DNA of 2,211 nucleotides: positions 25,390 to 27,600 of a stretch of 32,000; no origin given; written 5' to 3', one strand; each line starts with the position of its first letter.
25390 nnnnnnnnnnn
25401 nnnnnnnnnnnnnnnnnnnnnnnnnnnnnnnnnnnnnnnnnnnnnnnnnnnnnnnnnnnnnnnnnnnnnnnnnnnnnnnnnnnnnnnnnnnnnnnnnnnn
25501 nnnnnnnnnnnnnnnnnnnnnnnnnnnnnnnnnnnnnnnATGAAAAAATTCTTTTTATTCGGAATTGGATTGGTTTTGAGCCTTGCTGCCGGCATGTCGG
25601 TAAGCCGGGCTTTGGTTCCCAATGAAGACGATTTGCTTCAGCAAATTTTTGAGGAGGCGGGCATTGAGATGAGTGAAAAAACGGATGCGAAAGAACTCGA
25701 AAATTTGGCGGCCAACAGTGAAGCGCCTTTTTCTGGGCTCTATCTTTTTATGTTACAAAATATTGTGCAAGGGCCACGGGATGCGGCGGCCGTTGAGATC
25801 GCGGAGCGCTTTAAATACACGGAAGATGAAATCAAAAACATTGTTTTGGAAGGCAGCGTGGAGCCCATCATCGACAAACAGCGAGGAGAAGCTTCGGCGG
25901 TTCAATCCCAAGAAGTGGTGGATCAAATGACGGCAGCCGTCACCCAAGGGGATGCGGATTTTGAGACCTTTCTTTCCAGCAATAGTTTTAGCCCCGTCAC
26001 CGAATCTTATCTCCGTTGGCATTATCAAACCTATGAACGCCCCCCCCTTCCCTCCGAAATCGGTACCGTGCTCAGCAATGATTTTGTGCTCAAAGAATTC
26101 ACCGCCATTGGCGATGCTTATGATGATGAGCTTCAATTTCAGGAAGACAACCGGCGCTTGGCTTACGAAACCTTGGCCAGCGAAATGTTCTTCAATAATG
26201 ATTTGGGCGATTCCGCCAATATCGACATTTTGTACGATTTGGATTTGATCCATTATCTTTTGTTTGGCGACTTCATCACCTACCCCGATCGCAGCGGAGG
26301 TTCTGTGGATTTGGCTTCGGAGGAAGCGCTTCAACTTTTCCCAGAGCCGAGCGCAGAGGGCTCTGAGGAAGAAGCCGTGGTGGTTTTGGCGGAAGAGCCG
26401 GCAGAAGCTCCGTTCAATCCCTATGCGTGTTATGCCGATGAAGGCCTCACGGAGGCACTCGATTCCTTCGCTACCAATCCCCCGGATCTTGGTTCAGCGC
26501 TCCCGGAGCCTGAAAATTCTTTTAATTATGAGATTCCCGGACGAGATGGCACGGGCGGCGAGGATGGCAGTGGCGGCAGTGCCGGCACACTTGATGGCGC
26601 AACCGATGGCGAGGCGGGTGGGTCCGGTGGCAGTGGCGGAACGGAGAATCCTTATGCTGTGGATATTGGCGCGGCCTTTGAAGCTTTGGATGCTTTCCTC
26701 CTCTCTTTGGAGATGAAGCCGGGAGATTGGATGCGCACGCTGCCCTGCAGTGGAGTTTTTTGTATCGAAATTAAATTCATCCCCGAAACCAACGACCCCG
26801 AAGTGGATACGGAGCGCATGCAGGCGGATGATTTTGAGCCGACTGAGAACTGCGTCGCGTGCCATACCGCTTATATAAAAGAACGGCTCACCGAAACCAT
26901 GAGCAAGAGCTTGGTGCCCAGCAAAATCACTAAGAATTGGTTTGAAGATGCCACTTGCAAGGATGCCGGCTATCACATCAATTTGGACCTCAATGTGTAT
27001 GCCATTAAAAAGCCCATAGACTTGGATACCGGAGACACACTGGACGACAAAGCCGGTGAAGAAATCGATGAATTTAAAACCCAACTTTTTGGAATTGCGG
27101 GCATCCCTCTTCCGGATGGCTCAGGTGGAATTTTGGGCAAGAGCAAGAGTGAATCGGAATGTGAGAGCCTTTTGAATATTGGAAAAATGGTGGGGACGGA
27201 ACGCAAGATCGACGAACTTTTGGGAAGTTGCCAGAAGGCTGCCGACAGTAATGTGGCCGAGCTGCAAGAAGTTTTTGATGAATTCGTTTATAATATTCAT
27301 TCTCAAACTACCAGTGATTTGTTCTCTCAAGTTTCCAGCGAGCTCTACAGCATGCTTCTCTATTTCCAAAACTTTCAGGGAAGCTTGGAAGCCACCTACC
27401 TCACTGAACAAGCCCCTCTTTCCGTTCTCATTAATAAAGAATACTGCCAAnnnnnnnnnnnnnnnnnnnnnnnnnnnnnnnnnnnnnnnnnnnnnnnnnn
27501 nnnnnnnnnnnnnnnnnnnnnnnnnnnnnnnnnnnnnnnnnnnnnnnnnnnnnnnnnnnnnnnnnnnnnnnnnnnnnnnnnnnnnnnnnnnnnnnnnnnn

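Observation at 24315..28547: Four-gene cassette of secreted, Cys-capped proteins chained by ATGA overlaps to the giant gene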

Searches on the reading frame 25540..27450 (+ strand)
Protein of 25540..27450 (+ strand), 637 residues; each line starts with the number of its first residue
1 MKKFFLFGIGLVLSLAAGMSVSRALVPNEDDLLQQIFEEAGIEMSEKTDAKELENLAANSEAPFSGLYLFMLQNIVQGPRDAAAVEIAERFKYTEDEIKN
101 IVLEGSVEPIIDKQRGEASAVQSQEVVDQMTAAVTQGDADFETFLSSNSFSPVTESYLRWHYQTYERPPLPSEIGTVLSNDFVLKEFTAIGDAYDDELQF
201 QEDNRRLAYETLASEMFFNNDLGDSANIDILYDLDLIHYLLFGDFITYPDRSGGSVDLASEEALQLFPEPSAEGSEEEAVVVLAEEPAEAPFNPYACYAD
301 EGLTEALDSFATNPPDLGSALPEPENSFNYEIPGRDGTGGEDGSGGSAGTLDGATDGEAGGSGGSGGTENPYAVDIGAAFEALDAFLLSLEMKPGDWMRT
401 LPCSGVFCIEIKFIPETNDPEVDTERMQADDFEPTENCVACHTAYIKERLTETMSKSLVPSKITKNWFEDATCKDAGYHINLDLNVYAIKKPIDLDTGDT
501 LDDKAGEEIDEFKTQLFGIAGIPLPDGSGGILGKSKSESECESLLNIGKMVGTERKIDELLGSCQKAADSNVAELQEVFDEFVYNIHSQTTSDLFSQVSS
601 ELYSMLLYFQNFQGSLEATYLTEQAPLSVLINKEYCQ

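Call 5: search_protein_families(library=pfam, proteins=[window:25540-27450:+], max_evalue=1)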
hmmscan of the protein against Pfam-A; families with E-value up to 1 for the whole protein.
window:25540-27450:+ (637 aa): 0 families

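Call 6: search_protein_families(library=ncbifam, proteins=[window:25540-27450:+], max_evalue=1)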
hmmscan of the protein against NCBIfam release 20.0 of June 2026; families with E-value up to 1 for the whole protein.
window:25540-27450:+ (637 aa): 0 families

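Call 15: find_homologous_proteins(query=window:25540-27450:+)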
Query window:25540-27450:+ (637 aa): 50 proteins with E <= 0.001 among 8000 candidates.
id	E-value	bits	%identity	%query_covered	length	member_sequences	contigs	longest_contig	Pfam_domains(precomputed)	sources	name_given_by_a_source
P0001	0.0e+0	1429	100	100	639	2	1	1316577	-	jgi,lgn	jgi:hypothetical protein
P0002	4.9e-227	773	59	100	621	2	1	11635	-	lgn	-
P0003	2.7e-223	761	56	100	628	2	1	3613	-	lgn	-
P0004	8.5e-223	759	57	100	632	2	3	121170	-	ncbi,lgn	-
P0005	1.2e-221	756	55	100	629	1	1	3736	-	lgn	-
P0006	1.6e-221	755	57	100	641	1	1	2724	-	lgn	-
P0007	4.9e-218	744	56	100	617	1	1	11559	-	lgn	-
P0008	1.3e-217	742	55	100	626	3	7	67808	-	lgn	-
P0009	4.2e-216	737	56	100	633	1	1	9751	-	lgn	-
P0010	2.6e-215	735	56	100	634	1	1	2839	-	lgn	-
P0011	1.2e-214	733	55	100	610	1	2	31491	-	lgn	-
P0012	1.9e-214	732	56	100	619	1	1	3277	-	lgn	-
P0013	2.6e-214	731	56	100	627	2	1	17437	-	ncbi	-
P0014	1.2e-213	729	57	100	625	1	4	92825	-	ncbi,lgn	-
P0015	1.9e-213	729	57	100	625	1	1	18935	-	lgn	-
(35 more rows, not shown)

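Call 18: find_related_loci(query=A1, collection=genome_contigs, flank=10000)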
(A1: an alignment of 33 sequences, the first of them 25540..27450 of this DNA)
Query A1 (637 aa) in genome_contigs; peptide patterns used: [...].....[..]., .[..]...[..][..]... (x = any residue, [..] = any of these).
199 stretches matched a pattern; 52 encode a relative of the query (tblastn E <= 1e-3); 52 distinct loci.
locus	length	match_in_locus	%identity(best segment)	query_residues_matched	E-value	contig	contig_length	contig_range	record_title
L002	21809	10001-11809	55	1-637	0e+0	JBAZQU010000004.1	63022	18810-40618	MAG: Candidatus Gracilibacteria bacterium isolate SO_2017_SWC_60 scaffold_480_c1_LP-4_2017, whole genome shotgun sequenc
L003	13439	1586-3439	47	1-637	0e+0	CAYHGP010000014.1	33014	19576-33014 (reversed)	MAG TPA_asm: uncultured Candidatus Peribacteria bacterium isolate ERP119702_co2_217 genome assembly, contig: NODE_588_le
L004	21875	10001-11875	57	1-637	0e+0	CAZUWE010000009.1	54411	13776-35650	MAG TPA_asm: uncultured Candidatus Peribacteria bacterium isolate SRP342105_co1_252 genome assembly, contig: NODE_751_le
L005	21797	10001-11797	42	1-636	1e-158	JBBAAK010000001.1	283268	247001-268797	MAG: Candidatus Gracilibacteria bacterium isolate SO_2017_GW3_40 scaffold_48_c1_OW296A_2017, whole genome shotgun sequen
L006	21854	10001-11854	42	1-637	2e-150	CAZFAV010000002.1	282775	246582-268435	MAG TPA_asm: uncultured Candidatus Peribacteria bacterium isolate SRP342105_co1_342 genome assembly, contig: NODE_32_len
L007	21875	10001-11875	40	1-636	3e-131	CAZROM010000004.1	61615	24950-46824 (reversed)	MAG TPA_asm: uncultured Candidatus Peribacteria bacterium isolate SRP278252_co1_824 genome assembly, contig: NODE_595_le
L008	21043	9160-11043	39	1-637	5e-131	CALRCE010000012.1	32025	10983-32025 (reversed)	MAG: Candidatus Peribacteria bacterium isolate Ike-50m-54 genome assembly, contig: Ike-50-c629, whole genome shotgun seq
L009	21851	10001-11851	38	1-637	2e-126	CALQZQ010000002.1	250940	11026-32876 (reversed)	MAG: Candidatus Peribacteria bacterium isolate MaH-04nov19-42 genome assembly, contig: MaH-04nov19-C17, whole genome sho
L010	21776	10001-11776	35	1-636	4e-112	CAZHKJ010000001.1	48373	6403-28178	MAG TPA_asm: uncultured Candidatus Peribacteria bacterium isolate SRP286056_co1_480 genome assembly, contig: NODE_714_le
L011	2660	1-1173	45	229-636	5e-101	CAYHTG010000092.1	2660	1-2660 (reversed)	MAG TPA_asm: uncultured Candidatus Peribacteria bacterium isolate ERP119705_co15_114 genome assembly, contig: NODE_59431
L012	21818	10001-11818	36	1-636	1e-106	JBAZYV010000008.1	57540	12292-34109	MAG: Candidatus Gracilibacteria bacterium isolate SO_2017_GW1_90 NODE_2894_length_57540_cov_3.247592_OW334_2017, whole g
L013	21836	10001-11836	35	4-637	7e-98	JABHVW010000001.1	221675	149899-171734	MAG: Candidatus Peregrinibacteria bacterium isolate SI047_bin117 k141_1128188, whole genome shotgun sequence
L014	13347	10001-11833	33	1-636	1e-88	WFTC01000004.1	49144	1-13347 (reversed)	MAG: Candidatus Gracilibacteria bacterium isolate S139_120_esom k151_128179, whole genome shotgun sequence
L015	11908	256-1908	30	1-637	2e-78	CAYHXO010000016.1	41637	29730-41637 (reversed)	MAG TPA_asm: uncultured Candidatus Peribacteria bacterium isolate ERP119705_co15_648 genome assembly, contig: NODE_659_l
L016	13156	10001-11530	30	1-637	5e-69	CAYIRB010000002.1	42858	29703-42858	MAG TPA_asm: uncultured Candidatus Peribacteria bacterium isolate ERP119705_co25_662 genome assembly, contig: NODE_339_l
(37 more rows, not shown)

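Call 35: search_solved_structures(query=A1, max_evalue=10)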
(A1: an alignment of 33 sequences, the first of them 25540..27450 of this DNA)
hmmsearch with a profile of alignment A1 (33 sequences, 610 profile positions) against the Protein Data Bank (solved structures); distinct sequences matched with E-value up to 10: 1.
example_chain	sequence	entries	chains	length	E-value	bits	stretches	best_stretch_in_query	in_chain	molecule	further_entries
8qe9_1A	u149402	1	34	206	0.1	14.6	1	470-541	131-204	DUF1071 domain-containing protein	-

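Call 57: predict_structure(alignment_id=A1)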
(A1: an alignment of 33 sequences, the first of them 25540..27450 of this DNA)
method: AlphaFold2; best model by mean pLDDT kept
length: 637 residues; sequences in the alignment: 33
mean_pLDDT: 59.3   pTM: 0.42
mean pLDDT of the five models: 59.3, 57.7, 55.1, 54.6, 52.2
residues with pLDDT >= 90: 28; 70-90: 165; 50-70: 215; < 50: 229
segments of 3 or more residues with pLDDT < 50: 1-3, 8-10, 13-27, 216-222, 224-228, 249-300, 317-322, 338-367, 399-425, 456-488, 490-497, 526-532, 552-554, 623-628, 632-637
pLDDT, mean of each block of 10 residues (from residue 1): 48 45 47 73 65 59 61 76 88 90 90 84 83 89 89 87 86 77 89 89 73 51 48 53 53 36 31 33 34 39 57 54 63 59 38 34 48 81 78 55 33 34 50 55 56 44 32 36 40 45 64 66 46 57 62 59 71 70 61 58 67 59 49 43
secondary structure, 60 per line:
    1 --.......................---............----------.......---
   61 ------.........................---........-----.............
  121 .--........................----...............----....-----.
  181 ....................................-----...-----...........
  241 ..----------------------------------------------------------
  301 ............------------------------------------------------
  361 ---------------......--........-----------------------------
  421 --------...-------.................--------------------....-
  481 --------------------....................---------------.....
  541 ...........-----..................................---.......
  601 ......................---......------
elements in order (helices of 4 or more, strands of 3 or more residues): H3-25 H29-40 H51-57 H67-91 H95-102 H108-121 H124-147 H152-166 H171-174 H180-216 H230-242 H301-312 H376-381 H384-391 H439-455 H476-479 H501-520 H536-551 H557-590 H594-622 H626-631

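Call 69: fold_search(model_id=the predicted structure, library=pdb)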
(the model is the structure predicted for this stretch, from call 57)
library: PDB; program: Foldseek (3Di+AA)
matches with E <= 10: 33; with E <= 0.001: 0
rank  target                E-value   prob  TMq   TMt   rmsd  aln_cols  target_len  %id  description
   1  3hai_A                1.5e+00  0.11  0.08  0.16  29.0       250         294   10  Crystal structure of human PACSIN1 F-BAR domain (P21 lattice) (released 2009-06-16)
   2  3m3w_A                3.7e+00  0.05  0.07  0.15  28.9       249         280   13  Crystal structure of mouse PACSIN3 BAR domain mutant (released 2011-03-16)
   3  9cpc_3Q               4.3e+00  0.09  0.07  0.28  29.1       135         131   15  Atomic model of porcine brain ventricles cilia doublet microtubule (48-nm periodicity) (released 2024-10-23)
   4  6ixv_A                4.9e+00  0.04  0.07  0.16  22.6       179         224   16  Crystal structure of SH3BP5-Rab11a (released 2019-03-20)
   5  9h6w                  5.4e+00  0.04  0.08  0.09  21.1       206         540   14  Crystal structure of the Salmonella effector SspH1 (released 2025-05-28)
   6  8wjo_B                5.4e+00  0.03  0.06  0.13  41.5       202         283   15  Cryo-EM structure of 8-subunit Smc5/6 arm region (released 2024-06-26)
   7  6ikn_B                5.4e+00  0.03  0.07  0.13  28.8       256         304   11  Crystal structure of the GAS7 F-BAR domain (released 2019-10-16)
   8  6ikn_A                5.4e+00  0.03  0.07  0.13  29.2       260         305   13  Crystal structure of the GAS7 F-BAR domain (released 2019-10-16)
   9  8iyj_V0               5.6e+00  0.04  0.05  0.16  33.8       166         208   13  Cryo-EM structure of the 48-nm repeat doublet microtubule from mouse sperm (released 2023-07-05)
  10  7ajq_A                5.6e+00  0.03  0.07  0.15  25.5       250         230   16  cryo-EM structure of ExbBD from Serratia Marcescens (released 2021-10-06)
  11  4bne_B                6.2e+00  0.03  0.07  0.14  33.5       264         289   12  Pacsin2 Interacts with Membranes and Actin-Filaments (released 2014-05-14)
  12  4ryp_A                6.2e+00  0.02  0.05  0.08  22.8       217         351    9  Crystal Structure of T. Brucei Farnesyl Diphosphate Synthase (released 2015-04-15)
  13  7p47_B                6.5e+00  0.28  0.08  0.46   4.9        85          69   15  Structure of the E3 ligase Smc5/Nse2 in complex with Ubc9-SUMO thioester mimetic (released 2021-11-24)
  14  9fqr_D6               6.5e+00  0.04  0.07  0.15  37.7       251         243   15  96-nm repeat of axonemal doublet microtubules from bovine sperm (released 2025-03-26)
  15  6ixe                  6.5e+00  0.03  0.06  0.15  23.0       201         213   14  Crystal structure of SeMet apo SH3BP5 (I41) (released 2019-03-20)
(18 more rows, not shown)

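Call 70: search_protein_representatives(alignment_id=A1)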
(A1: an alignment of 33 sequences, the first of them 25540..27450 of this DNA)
Query: 33 sequences, 610 profile positions. Proteins with E-value up to 0.001 (for the whole library): 339; up to 1e-10: 276; up to 1e-30: 104. The best 150 are listed.
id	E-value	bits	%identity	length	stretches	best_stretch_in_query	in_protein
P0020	3.6e-256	868.4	-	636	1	1-610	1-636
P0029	1.1e-248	843.6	-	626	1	1-609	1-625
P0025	4.4e-243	825.1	-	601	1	1-609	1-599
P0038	5.6e-243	824.8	-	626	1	1-609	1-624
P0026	2.8e-234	796.1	-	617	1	1-610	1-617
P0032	1.6e-217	740.7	-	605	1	1-610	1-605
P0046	3.5e-202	690.0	-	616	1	1-610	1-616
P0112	2.9e-200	683.7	-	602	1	1-609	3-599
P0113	3.6e-199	680.1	-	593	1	1-609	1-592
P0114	2.2e-192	657.7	-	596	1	1-610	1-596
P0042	1.1e-188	645.4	-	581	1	1-610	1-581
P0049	8.3e-188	642.6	-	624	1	1-610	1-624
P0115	3.7e-181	620.6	-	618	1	6-610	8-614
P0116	1.0e-172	592.7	-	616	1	1-609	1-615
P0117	2.4e-170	584.9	-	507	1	1-524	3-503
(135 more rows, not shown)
